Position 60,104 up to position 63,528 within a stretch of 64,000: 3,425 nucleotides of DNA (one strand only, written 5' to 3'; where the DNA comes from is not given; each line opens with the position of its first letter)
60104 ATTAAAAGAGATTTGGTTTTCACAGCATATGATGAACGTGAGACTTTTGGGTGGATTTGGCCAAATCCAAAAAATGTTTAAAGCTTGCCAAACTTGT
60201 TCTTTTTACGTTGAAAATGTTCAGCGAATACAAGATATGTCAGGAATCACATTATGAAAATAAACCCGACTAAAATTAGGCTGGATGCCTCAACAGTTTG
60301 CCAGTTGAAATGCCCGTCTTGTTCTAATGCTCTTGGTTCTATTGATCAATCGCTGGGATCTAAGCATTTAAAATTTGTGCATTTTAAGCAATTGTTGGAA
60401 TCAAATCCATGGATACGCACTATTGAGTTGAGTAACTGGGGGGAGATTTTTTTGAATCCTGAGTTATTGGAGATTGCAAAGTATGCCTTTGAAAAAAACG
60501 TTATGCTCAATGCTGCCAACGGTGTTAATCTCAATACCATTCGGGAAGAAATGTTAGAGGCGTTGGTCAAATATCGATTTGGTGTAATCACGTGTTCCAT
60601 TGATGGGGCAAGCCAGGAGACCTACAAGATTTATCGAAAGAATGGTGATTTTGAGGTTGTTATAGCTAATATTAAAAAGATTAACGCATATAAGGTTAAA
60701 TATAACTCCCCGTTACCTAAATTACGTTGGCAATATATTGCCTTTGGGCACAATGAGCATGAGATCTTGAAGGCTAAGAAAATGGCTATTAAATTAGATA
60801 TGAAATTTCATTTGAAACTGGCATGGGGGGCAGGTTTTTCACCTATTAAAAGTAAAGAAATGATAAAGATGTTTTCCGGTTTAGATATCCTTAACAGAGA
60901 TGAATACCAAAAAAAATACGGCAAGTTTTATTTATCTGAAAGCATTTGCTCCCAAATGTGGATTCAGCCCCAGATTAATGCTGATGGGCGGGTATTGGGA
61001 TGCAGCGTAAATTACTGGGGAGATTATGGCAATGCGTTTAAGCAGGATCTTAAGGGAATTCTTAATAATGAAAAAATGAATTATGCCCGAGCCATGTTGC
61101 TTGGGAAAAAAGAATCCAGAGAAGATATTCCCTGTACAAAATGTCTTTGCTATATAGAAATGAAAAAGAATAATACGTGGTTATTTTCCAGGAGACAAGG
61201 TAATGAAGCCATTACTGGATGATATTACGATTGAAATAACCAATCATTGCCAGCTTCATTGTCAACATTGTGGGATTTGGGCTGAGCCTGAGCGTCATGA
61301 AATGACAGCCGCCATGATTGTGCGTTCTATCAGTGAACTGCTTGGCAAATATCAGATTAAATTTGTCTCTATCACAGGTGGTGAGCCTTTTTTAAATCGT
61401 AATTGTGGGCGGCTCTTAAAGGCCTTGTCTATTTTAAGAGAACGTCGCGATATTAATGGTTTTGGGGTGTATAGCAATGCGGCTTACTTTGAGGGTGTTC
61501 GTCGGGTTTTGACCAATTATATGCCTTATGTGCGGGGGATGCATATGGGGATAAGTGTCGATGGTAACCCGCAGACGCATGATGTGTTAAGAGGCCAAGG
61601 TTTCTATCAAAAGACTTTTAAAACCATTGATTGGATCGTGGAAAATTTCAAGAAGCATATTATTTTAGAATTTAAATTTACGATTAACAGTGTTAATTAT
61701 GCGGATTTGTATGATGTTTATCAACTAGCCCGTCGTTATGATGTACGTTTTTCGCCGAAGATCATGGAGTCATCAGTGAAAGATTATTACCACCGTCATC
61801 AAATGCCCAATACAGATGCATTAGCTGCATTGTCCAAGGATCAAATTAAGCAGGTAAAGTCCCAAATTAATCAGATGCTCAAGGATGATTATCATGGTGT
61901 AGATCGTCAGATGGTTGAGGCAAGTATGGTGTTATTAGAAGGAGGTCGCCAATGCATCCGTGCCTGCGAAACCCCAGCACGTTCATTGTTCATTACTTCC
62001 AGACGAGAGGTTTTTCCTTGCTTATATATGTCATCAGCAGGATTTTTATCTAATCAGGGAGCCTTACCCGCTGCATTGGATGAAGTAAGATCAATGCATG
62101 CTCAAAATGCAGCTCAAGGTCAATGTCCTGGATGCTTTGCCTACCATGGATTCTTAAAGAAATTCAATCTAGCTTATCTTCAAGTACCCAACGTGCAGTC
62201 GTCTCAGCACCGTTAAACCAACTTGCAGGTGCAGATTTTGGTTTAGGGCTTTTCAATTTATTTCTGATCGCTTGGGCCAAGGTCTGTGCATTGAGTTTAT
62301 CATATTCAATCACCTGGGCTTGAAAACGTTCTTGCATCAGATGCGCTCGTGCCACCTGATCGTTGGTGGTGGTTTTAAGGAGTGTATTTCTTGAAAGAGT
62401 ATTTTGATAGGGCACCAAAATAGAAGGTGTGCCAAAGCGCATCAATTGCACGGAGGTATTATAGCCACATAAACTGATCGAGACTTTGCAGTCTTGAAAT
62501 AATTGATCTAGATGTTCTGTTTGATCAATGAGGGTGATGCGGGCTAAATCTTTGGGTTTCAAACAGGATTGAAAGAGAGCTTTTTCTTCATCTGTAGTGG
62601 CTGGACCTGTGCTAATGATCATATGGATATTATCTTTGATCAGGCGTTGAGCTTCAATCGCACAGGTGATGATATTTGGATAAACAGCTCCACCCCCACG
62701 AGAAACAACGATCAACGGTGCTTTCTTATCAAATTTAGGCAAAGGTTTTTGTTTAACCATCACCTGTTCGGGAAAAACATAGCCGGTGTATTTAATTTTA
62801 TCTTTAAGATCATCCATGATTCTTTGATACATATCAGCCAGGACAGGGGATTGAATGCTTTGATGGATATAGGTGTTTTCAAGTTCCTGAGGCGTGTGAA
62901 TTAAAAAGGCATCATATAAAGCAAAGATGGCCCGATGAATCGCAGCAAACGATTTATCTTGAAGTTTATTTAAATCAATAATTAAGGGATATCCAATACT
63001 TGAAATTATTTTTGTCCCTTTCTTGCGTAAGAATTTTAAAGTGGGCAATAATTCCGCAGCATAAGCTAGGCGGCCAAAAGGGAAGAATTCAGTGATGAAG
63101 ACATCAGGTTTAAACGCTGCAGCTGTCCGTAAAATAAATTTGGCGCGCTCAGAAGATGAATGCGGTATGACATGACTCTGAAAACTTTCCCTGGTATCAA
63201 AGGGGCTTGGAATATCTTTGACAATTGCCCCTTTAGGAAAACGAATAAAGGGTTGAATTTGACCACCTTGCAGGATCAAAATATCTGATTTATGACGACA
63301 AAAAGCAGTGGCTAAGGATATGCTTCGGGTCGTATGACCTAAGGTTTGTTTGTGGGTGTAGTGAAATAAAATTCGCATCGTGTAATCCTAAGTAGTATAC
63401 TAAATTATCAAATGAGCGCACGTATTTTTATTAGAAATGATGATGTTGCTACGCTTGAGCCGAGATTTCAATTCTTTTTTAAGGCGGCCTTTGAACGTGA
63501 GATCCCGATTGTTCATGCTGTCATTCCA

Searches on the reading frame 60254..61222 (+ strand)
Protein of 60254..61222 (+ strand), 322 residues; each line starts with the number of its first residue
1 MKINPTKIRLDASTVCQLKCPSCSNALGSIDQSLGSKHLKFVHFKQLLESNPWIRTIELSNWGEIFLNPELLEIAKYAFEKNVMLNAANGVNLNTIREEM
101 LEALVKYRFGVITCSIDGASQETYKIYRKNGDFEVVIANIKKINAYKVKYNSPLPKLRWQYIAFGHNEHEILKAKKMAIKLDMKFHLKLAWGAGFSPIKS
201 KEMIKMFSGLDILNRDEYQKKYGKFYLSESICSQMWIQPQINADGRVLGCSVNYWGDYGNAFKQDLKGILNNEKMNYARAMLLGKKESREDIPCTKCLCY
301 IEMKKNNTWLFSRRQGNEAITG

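Call 50: search_protein_families(library=pfam, proteins=[window:60254-61222:+], max_evalue=0.0001)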
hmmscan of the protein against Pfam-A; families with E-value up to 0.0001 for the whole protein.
window:60254-61222:+ (322 aa): 2 families
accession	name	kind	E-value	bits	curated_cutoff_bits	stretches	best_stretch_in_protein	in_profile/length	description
PF04055.27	Radical_SAM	-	1e-08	36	29.5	1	14-149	5-142/166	Radical SAM superfamily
PF13186.11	SPASM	-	2.8e-07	31.2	21.5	1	232-297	1-66/67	Iron-sulfur cluster-binding domain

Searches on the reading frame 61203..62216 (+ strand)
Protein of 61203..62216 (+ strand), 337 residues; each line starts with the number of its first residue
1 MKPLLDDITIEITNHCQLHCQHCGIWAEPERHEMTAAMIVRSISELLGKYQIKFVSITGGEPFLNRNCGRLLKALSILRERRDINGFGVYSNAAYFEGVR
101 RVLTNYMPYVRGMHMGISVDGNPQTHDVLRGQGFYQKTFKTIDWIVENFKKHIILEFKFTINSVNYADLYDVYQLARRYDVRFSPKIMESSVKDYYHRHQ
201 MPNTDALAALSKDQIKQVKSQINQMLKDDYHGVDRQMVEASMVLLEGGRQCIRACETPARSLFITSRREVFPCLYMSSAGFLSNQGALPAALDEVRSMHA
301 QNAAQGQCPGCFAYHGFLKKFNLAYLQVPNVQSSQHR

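Call 50: search_protein_families(library=pfam, proteins=[window:61203-62216:+], max_evalue=0.0001)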
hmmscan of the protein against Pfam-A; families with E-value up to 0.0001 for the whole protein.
window:61203-62216:+ (337 aa): 2 families
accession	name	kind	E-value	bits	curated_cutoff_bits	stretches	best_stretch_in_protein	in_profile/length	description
PF04055.27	Radical_SAM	-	8.4e-15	55.8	29.5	1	10-154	1-144/166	Radical SAM superfamily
PF13353.11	Fer4_12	-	2.2e-06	28.4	22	1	14-83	13-82/137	4Fe-4S single cluster domain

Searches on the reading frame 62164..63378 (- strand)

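Call 50: search_protein_families(library=pfam, proteins=[window:62164-63378:-], max_evalue=0.0001)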
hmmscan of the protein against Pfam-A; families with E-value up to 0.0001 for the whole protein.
window:62164-63378:- (404 aa): 1 family
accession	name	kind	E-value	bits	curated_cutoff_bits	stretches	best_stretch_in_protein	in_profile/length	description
PF04101.22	Glyco_tran_28_C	-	1.3e-07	32.2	22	1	235-379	13-145/166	Glycosyltransferase family 28 C-terminal domain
